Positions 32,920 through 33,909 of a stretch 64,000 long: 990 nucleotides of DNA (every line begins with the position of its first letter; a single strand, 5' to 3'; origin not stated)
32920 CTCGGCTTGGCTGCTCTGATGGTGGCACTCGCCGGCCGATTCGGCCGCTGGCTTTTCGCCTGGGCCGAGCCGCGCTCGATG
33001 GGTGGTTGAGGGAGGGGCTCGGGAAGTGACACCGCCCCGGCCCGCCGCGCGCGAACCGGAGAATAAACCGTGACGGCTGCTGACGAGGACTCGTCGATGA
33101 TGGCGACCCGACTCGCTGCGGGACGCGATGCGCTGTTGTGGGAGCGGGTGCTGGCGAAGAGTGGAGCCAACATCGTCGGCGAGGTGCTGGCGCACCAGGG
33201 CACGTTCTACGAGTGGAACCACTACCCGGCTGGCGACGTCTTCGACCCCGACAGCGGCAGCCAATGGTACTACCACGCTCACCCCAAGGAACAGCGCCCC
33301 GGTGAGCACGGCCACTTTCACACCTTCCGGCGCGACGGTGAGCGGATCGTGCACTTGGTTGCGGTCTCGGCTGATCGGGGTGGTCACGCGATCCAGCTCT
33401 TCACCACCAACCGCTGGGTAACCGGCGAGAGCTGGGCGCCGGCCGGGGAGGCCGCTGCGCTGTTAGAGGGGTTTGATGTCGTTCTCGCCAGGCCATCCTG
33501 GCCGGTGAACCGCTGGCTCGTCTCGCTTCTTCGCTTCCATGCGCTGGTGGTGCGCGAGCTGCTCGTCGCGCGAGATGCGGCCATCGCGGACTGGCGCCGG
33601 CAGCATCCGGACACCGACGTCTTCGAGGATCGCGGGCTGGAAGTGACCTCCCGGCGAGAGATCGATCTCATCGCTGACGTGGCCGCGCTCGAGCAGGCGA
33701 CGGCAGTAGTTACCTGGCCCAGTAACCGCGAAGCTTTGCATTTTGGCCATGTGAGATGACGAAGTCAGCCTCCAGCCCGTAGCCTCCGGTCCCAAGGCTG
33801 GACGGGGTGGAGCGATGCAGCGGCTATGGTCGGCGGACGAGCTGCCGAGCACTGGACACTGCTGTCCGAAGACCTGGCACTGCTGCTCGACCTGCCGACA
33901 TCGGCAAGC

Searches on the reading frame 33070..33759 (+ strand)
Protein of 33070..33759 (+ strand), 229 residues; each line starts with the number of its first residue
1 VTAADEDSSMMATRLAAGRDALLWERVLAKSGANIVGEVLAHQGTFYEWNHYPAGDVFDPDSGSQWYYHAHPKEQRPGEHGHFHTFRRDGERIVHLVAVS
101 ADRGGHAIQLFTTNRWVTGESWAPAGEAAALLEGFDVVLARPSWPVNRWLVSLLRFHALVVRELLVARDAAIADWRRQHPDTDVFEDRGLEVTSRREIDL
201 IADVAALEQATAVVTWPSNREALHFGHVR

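Call 16: search_protein_families(library=pfam, proteins=[window:33070-33759:+], max_evalue=0.001)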
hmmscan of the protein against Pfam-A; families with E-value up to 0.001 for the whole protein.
window:33070-33759:+ (229 aa): 1 family
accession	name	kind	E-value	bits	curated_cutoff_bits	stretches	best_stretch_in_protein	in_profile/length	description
PF22308.1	DUF6969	-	3.4e-68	229.6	27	1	16-198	2-201/201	Domain of unknown function (DUF6969)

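Call 55: search_solved_structures(query=window:33070-33756:+, max_evalue=10, show_alignments=2)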
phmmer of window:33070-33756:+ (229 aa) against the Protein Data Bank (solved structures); distinct sequences matched with E-value up to 10: 4.
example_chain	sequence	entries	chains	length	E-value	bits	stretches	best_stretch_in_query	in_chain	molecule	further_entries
9ifm_R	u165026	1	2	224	0.088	15.4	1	113-200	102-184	Chlorophyll a-b binding protein, chloroplastic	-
5xnl_R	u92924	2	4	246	0.1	15.2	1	113-200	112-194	Light harvesting chlorophyll a/b-binding protein Lhcb4, CP29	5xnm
8jst_A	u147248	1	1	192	0.44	13.1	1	78-133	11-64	Endo-beta-1,4-xylanase rMxylcd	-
9f5t_A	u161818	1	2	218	1.7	11.2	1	77-97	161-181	BpJOS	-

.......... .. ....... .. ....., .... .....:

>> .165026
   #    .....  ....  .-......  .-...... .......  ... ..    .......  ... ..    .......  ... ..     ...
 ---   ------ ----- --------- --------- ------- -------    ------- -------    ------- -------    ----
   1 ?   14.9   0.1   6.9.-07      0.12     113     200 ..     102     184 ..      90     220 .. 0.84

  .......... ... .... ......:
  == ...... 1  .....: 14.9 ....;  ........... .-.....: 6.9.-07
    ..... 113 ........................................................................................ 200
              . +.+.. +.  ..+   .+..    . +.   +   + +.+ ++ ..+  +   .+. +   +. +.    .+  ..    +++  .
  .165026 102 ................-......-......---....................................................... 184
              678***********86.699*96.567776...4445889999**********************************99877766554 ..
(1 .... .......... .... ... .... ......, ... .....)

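Call 65: search_protein_families(library=ncbifam, proteins=[window:33070-33759:+], max_evalue=0.001)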
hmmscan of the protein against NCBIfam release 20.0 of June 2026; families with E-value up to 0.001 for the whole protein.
window:33070-33759:+ (229 aa): 0 families

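Call 66: find_homologous_proteins(query=window:33070-33756:+, max_evalue=0.001)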
Query window:33070-33756:+ (229 aa): 4995 proteins with E <= 0.001 among 8000 candidates; the best 120 are listed.
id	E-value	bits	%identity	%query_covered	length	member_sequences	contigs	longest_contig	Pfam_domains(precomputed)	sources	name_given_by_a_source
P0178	1.4e-145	501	100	96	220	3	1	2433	PF22308.2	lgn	-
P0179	1.2e-112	393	82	93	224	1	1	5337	PF22308.2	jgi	jgi:hypothetical protein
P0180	2.3e-111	389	85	87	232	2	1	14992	PF22308.2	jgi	jgi:hypothetical protein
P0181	2.3e-98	346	77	87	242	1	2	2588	PF22308.2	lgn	-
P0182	2.7e-98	346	77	87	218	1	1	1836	PF22308.2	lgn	-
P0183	1.1e-95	338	74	90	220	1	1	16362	PF22308.2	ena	-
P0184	3.5e-95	336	76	88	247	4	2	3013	PF22308.2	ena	-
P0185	2.1e-94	333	70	89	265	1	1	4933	PF22308.2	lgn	-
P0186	6.2e-88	312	71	85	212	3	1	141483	PF22308.2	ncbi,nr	ncbi:hypothetical protein SH611_12565 [Geminicoccaceae bacterium 1502E]|nr:hypothetical protein [Gem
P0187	1.2e-84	301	66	80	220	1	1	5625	PF22308.2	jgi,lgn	-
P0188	1.2e-82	295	65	83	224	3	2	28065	PF22308.2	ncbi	-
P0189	3.9e-82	293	66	90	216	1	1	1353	PF22308.2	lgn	-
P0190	5.8e-82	293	64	88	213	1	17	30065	PF22308.2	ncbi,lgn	-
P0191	1.1e-81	292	68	87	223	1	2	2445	PF22308.2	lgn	-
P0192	3.4e-81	290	63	87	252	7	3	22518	PF22308.2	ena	-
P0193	8.7e-81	289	65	81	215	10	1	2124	PF22308.2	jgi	jgi:hypothetical protein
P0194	3.2e-80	287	64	80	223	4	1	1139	PF22308.2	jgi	jgi:hypothetical protein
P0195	2.0e-79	284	65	87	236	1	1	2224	PF22308.2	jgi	jgi:hypothetical protein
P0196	2.3e-79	284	62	85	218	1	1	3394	PF22308.2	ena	-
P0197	1.1e-78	282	64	90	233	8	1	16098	PF22308.2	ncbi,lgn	-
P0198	7.8e-77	276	64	85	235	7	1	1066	PF22308.2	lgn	-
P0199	3.4e-72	261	79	62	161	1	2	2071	PF22308.2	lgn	-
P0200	3.5e-69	251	53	90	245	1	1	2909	PF22308.2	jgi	jgi:hypothetical protein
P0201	5.7e-69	250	55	85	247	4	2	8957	PF22308.2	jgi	jgi:hypothetical protein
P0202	6.6e-69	250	55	87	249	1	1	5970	PF22308.2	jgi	jgi:hypothetical protein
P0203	9.6e-69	249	53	90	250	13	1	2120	PF22308.2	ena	-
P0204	1.0e-68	249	52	91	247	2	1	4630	PF22308.2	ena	-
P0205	1.5e-68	249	53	87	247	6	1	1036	PF22308.2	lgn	-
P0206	3.9e-68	247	51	88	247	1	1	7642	PF22308.2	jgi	-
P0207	3.9e-68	247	50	89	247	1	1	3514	PF22308.2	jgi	jgi:hypothetical protein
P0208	7.7e-68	246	55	85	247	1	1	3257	PF22308.2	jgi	jgi:hypothetical protein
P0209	1.2e-67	246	53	85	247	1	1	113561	PF22308.2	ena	-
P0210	1.4e-67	246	53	89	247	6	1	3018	PF22308.2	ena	-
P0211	1.4e-67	245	53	90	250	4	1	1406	PF22308.2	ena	-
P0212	2.2e-67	245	51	90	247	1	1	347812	PF22308.2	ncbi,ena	-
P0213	2.6e-67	245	50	90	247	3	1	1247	PF22308.2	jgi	-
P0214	3.1e-67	244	51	89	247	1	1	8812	PF22308.2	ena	-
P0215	1.0e-66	243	54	85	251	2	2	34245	PF22308.2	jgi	jgi:hypothetical protein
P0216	1.1e-66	243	50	91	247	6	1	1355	PF22308.2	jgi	jgi:hypothetical protein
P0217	1.3e-66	242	51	91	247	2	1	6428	PF22308.2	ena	-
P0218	1.7e-66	242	53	85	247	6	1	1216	PF22308.2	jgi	jgi:hypothetical protein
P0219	2.2e-66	242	52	87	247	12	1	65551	PF22308.2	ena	-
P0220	2.3e-66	242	56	82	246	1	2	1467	PF22308.2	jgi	-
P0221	2.5e-66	241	52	87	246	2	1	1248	PF22308.2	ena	-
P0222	2.6e-66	241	53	86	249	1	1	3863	PF22308.2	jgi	-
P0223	3.1e-66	241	52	89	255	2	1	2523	PF22308.2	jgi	jgi:hypothetical protein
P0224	3.6e-66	241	52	88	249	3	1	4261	PF22308.2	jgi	jgi:hypothetical protein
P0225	4.1e-66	241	53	89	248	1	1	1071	PF22308.2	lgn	-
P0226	6.4e-66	240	50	90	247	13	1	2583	PF22308.2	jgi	jgi:hypothetical protein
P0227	6.7e-66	240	50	89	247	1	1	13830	PF22308.2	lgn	-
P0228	7.0e-66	240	52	87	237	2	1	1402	PF22308.2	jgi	jgi:hypothetical protein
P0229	7.6e-66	240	53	87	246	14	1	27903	PF22308.2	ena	-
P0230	7.7e-66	240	50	90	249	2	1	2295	PF22308.2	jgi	jgi:hypothetical protein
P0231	7.9e-66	240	52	89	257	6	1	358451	PF22308.2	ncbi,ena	-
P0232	8.5e-66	240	52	90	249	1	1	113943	PF22308.2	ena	-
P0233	9.3e-66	240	51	91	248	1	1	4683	PF22308.2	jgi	jgi:Domain of unknown function (DUF6969)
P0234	9.4e-66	240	51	89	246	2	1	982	PF22308.2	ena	-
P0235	1.1e-65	239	51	87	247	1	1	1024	PF22308.2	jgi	jgi:hypothetical protein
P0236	1.4e-65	239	52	88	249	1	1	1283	PF22308.2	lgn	-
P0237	1.5e-65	239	54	89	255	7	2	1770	PF22308.2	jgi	jgi:hypothetical protein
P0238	1.7e-65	239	52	85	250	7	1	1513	PF22308.2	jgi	jgi:hypothetical protein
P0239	1.7e-65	239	53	87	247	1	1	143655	PF22308.2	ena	-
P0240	2.8e-65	238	53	86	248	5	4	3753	PF22308.2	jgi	jgi:hypothetical protein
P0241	3.5e-65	238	50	90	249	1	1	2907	PF22308.2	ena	-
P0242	3.6e-65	238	53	86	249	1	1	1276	PF22308.2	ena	-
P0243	5.5e-65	237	51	90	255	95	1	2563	PF22308.2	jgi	jgi:hypothetical protein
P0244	8.0e-65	236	52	87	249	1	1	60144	PF22308.2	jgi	-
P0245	8.9e-65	236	50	90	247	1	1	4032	PF22308.2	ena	-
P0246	1.0e-64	236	51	90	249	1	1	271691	PF22308.2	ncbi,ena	-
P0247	1.0e-64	236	52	88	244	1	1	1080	PF22308.2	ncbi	-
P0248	1.2e-64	236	52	90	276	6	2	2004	PF22308.2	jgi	jgi:hypothetical protein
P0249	1.2e-64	236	50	89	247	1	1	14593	PF22308.2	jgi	jgi:hypothetical protein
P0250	1.2e-64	236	51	89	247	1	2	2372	PF22308.2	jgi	jgi:hypothetical protein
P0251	1.3e-64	236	52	87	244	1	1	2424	PF22308.2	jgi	jgi:hypothetical protein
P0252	1.3e-64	236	48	90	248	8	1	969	PF22308.2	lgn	-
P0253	1.4e-64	236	51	88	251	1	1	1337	PF22308.2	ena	-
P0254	1.5e-64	236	50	86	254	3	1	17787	PF22308.2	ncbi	-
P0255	1.8e-64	235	52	86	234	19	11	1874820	PF22308.2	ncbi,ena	-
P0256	2.0e-64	235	51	87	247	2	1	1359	PF22308.2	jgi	jgi:hypothetical protein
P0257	2.0e-64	235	53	85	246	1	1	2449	PF22308.2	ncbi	ncbi:MAG: DUF6969 family protein [Geminicoccaceae bacterium]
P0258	2.1e-64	235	57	79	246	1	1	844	PF22308.2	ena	-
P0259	2.2e-64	235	50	88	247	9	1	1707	PF22308.2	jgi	jgi:hypothetical protein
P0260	2.3e-64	235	53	80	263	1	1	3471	PF22308.2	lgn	-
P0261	2.4e-64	235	51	88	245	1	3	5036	PF22308.2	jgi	jgi:hypothetical protein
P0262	2.4e-64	235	50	89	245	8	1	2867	PF22308.2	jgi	-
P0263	2.5e-64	235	51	84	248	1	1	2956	PF22308.2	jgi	jgi:hypothetical protein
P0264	2.6e-64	235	49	89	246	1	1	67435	PF22308.2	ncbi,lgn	-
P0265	3.3e-64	234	49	89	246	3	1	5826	PF22308.2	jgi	jgi:hypothetical protein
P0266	3.5e-64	234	58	82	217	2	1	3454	PF22308.2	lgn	-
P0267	3.7e-64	234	51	88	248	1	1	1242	PF22308.2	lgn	-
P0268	3.8e-64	234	52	87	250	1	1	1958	PF22308.2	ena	-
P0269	4.4e-64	234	51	89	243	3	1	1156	PF22308.2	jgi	jgi:hypothetical protein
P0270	4.6e-64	234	50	88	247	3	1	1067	PF22308.2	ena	-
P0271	4.8e-64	234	50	91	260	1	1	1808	PF22308.2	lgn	-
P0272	5.1e-64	234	48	89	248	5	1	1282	PF22308.2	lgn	-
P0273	5.1e-64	234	50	90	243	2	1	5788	PF22308.2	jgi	jgi:hypothetical protein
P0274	5.3e-64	234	52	86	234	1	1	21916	PF22308.2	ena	-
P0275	6.8e-64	233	52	84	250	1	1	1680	PF22308.2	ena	-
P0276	7.2e-64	233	50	88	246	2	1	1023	PF22308.2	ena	-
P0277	7.3e-64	233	49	87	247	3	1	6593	PF22308.2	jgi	jgi:hypothetical protein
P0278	7.7e-64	233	50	91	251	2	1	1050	PF22308.2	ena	-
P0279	9.6e-64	233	50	86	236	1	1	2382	PF22308.2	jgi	jgi:hypothetical protein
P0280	1.1e-63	233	51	87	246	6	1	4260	PF22308.2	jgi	jgi:hypothetical protein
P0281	1.2e-63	233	52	86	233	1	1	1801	PF22308.2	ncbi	ncbi:MAG: hypothetical protein ACE5LF_09480 [Alphaproteobacteria bacterium]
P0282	1.2e-63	233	52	86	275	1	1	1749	PF22308.2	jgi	jgi:hypothetical protein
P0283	1.3e-63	233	51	88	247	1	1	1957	PF22308.2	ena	-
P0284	1.4e-63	232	51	88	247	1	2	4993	PF22308.2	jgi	jgi:hypothetical protein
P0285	1.5e-63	232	51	88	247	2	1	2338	PF22308.2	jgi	jgi:hypothetical protein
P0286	1.6e-63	232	49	88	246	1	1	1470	PF22308.2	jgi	jgi:hypothetical protein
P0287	1.7e-63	232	49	90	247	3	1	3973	PF22308.2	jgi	jgi:hypothetical protein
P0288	2.3e-63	232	50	89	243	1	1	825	PF22308.2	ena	-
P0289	2.8e-63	231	50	86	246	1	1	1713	PF22308.2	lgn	-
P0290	2.9e-63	231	51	88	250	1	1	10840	PF22308.2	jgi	jgi:hypothetical protein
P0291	3.1e-63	231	50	87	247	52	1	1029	PF22308.2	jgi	jgi:hypothetical protein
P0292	3.7e-63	231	51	89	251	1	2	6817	PF22308.2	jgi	jgi:hypothetical protein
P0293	3.9e-63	231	49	88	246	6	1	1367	PF22308.2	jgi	jgi:hypothetical protein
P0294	4.0e-63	231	49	90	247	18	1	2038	PF22308.2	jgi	jgi:Domain of unknown function (DUF6969)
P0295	4.3e-63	231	49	87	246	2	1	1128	PF22308.2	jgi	jgi:hypothetical protein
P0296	5.0e-63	231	50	85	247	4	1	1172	PF22308.2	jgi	jgi:hypothetical protein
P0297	6.6e-63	230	52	87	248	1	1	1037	PF22308.2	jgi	jgi:hypothetical protein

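Call 74: predict_structure(alignment_id=A3)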
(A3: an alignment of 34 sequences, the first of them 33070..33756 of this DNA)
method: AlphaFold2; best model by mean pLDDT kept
length: 229 residues; sequences in the alignment: 34
mean_pLDDT: 89.0   pTM: 0.86
mean pLDDT of the five models: 89.0, 88.4, 87.9, 87.1, 86.2
residues with pLDDT >= 90: 155; 70-90: 49; 50-70: 22; < 50: 3
segments of 3 or more residues with pLDDT < 50: 227-229
pLDDT, mean of each block of 10 residues (from residue 1): 76 97 97 93 74 85 94 87 94 95 96 77 95 95 94 98 97 95 88 95 97 69 52
secondary structure, 60 per line:
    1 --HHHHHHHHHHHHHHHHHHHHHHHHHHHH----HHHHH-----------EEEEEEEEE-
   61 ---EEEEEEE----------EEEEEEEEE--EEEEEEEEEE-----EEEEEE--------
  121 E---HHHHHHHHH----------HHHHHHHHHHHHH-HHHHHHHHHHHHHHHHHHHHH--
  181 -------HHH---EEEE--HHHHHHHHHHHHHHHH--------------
elements in order: H3-30 H35-39 E51-59 E64-70 E81-89 E92-101 E107-112 H125-133 H144-156 H158-178 E194-197 H200-215

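Call 76: fold_search(model_id=the predicted structure, library=pdb)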
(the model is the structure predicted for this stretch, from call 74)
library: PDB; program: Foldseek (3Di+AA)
matches with E <= 10: 435; with E <= 0.001: 0
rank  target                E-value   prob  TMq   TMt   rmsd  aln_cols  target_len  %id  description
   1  2hlv                  2.9e-01  0.25  0.15  0.21   9.4        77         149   16  Bovine Odorant Binding Protein deswapped triple mutant (released 2008-03-25)
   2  2g18_A                3.7e-01  0.04  0.14  0.14  19.1       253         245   10  Crystal Structure of Nostoc sp. 7120 phycocyanobilin:ferredoxin oxidoreductase (PcyA) Apoprotein (released 2006-12-26)
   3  1qcq                  4.4e-01  0.11  0.18  0.24  12.0       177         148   13  UBIQUITIN CONJUGATING ENZYME (released 1999-05-17)
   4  9eyh_B                4.9e-01  0.08  0.17  0.22  18.6       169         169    8  Ubiquitin conjugating enzyme Ubc6 UBC domain with isopeptide-linked ubiquitin (released 2024-11-20)
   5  8xks_P                4.9e-01  0.07  0.17  0.11  19.1       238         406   12  The cryo-EM structure of Orf2971-FtsHi motor complex (released 2024-12-04)
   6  7myf_A                5.6e-01  0.10  0.20  0.22  12.9       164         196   15  Ubiquitin variant UbV.k.1 in complex with Ube2k (released 2021-08-25)
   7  8v0d_B                5.6e-01  0.09  0.19  0.20  16.7       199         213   13  Ubch5B-RING3 of MIB1 fusion structure (released 2024-11-27)
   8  1g4w                  5.9e-01  0.06  0.18  0.14  17.1       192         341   10  CRYSTAL STRUCTURE OF THE SALMONELLA TYROSINE PHOSPHATASE AND GTPASE ACTIVATING PROTEIN SPTP (released 2001-01-24)
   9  1yqf_E                6.2e-01  0.06  0.17  0.20  20.1       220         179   11  Hypothetical protein from leishmania major unknown function sequence homologue to human p32 protein (released 2005-02-22)
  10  2g18_I                6.2e-01  0.03  0.14  0.14  19.8       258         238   10  Crystal Structure of Nostoc sp. 7120 phycocyanobilin:ferredoxin oxidoreductase (PcyA) Apoprotein (released 2006-12-26)
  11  8ptk_h                6.6e-01  0.10  0.15  0.09  24.6       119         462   11  Composite structure of Dynein-Dynactin-JIP3-LIS1 (released 2024-03-27)
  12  3we5_A                7.4e-01  0.08  0.18  0.25  13.0       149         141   14  Crystal structure of ubiquitin conjugating enzyme E2 UbcA1 from Agrocybe aegerita (released 2014-07-09)
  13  1obp_A                7.4e-01  0.04  0.09  0.12  13.6        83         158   19  ODORANT-BINDING PROTEIN FROM BOVINE NASAL MUCOSA (released 1996-10-14)
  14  8pr1_I                7.8e-01  0.15  0.17  0.10   6.7        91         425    8  Cytoplasmic dynein-B heavy chain bound to IC-LC tower (released 2024-03-27)
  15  5min_A                7.8e-01  0.07  0.12  0.07   9.9        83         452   13  Apo form of the soluble PQQ-dependent Glucose Dehydrogenase from Acinetobacter calcoaceticus (released 2017-12-20)
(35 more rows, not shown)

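Call 77: find_encoding_contigs(protein=P0255, flank=5000, max_places=3)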
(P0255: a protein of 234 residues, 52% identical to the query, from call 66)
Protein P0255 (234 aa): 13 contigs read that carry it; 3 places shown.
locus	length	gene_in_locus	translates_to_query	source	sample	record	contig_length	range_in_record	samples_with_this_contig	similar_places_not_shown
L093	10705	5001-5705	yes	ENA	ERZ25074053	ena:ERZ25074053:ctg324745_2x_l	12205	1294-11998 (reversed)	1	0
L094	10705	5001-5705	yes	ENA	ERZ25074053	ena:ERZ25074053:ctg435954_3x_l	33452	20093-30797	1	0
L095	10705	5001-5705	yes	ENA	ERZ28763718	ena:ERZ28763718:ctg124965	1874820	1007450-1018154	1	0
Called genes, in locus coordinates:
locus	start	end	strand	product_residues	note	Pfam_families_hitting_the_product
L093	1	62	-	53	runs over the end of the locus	-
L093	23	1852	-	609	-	PF00724:Oxidored_FMN, PF13450:NAD_binding_8 (faint), PF00070:Pyr_redox (faint), PF03486:HI0933_like (faint), PF07992:Pyr_redox_2, PF12831:FAD_oxidored (weak)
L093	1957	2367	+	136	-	-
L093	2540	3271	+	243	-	PF13276:HTH_21 (weak), PF00665:rve, PF13683:rve_3, PF13333:rve_2 (weak)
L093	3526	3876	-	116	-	PF13358:DDE_3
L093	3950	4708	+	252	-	-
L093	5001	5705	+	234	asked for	PF22308:DUF6969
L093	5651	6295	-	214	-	-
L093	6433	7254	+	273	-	PF02548:Pantoate_transf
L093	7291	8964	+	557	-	PF17391:Urocanase_N, PF01175:Urocanase, PF17392:Urocanase_C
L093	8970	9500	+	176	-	PF02627:CMD (weak)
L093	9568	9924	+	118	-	PF11964:SpoIIAA-like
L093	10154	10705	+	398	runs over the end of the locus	PF00872:Transposase_mut, PF10551:MULE (weak)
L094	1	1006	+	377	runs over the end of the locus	PF01548:DEDD_Tnp_IS110, PF02371:Transposase_20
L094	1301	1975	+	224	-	PF22483:Mu-transpos_C_2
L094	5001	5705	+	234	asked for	PF22308:DUF6969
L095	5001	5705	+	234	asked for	PF22308:DUF6969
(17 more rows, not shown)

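Call 78: find_encoding_contigs(protein=P0212, flank=5000, max_places=1)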
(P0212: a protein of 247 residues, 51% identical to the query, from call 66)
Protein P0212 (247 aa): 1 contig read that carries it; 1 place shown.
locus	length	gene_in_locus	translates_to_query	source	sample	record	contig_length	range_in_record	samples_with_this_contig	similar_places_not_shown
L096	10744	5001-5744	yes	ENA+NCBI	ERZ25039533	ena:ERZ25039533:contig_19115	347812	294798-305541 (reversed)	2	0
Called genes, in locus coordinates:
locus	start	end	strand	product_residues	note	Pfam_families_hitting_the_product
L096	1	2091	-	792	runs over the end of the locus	PF01804:Penicil_amidase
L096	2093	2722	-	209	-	PF00702:Hydrolase, PF13419:HAD_2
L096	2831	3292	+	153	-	PF03061:4HBT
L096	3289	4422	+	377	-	PF00266:Aminotran_5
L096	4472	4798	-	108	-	-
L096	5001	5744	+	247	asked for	PF22308:DUF6969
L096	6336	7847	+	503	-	PF00884:Sulfatase, PF16347:SGSH_C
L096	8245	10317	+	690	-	PF10091:Glycoamylase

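Call 82: find_related_loci(query=A3, collection=metagenome_contigs, flank=4000)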
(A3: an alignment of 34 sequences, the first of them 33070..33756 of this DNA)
Query A3 (229 aa) in metagenome_contigs; peptide patterns used: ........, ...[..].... (x = any residue, [..] = any of these).
600 stretches matched a pattern (row limit reached: there are more); 569 encode a relative of the query (tblastn E <= 1e-3); the best 80 are kept; 80 distinct loci.
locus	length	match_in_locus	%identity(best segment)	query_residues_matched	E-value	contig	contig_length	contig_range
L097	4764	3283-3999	50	11-223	2e-71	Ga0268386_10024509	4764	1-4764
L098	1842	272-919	52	15-209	1e-73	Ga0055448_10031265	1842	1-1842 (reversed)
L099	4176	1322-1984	52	11-209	6e-71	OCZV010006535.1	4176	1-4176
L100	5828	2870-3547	51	5-209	2e-70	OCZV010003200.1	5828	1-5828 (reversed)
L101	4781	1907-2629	50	5-225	2e-70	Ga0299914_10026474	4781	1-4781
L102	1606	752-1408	51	11-207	5e-72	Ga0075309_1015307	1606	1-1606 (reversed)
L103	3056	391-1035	51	15-207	3e-68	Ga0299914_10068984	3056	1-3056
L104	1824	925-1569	52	15-207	5e-70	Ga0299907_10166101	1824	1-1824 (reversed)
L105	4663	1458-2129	50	11-212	3e-67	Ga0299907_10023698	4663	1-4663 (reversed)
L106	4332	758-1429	50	11-212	3e-67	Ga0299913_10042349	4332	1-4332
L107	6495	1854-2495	51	15-207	8e-67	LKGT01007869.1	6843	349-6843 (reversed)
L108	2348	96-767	50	5-207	2e-67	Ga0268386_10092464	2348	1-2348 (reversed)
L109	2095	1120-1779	48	11-209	5e-68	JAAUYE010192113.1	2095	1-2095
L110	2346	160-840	52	3-209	2e-65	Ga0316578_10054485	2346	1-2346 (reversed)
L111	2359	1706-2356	49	5-200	1e-65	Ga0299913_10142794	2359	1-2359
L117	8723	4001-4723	46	15-229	9e-63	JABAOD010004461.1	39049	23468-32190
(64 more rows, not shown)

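Call 86: search_protein_families(library=pfam, proteins=[L096:4475-4798:-], max_evalue=0.01)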
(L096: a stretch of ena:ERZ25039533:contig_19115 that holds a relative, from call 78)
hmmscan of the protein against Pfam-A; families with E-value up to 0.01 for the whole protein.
L096:4475-4798:- (108 aa): 0 families

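Call 93: search_protein_families(library=ncbifam, proteins=[L117:2939-3859:+, L096:4475-4798:-], max_evalue=0.001)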
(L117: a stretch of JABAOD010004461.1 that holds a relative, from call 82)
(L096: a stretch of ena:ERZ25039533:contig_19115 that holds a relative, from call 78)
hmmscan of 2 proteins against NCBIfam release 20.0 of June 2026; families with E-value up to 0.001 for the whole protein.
L117:2939-3859:+ (307 aa): 6 families
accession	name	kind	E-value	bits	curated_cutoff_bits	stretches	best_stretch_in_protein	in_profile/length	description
TIGR03440.2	egtB_TIGR03440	equivalog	1.1e-17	64.2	360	1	65-257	170-350/413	ergothioneine biosynthesis protein EgtB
TIGR03525.2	GldK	equivalog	2.5e-15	56.7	350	1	161-257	218-336/408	T9SS ring complex lipoprotein PorK/GldK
NF051459.1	pyoverdine_PvdO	equivalog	1.4e-14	53.9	500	1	161-262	116-222/280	dihydropyoverdine dehydrogenase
NF041186.1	SenA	equivalog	7.4e-14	51.9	420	1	67-257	169-320/382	selenoneine synthase SenA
TIGR04344.1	ovoA_Nterm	equivalog_domain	1.6e-07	30.6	400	1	161-258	294-383/444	5-histidylcysteine sulfoxide synthase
TIGR03524.1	GldJ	equivalog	1.3e-05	24.1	458.2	0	265-301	508-543/559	gliding motility lipoprotein GldJ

L096:4475-4798:- (108 aa): 0 families
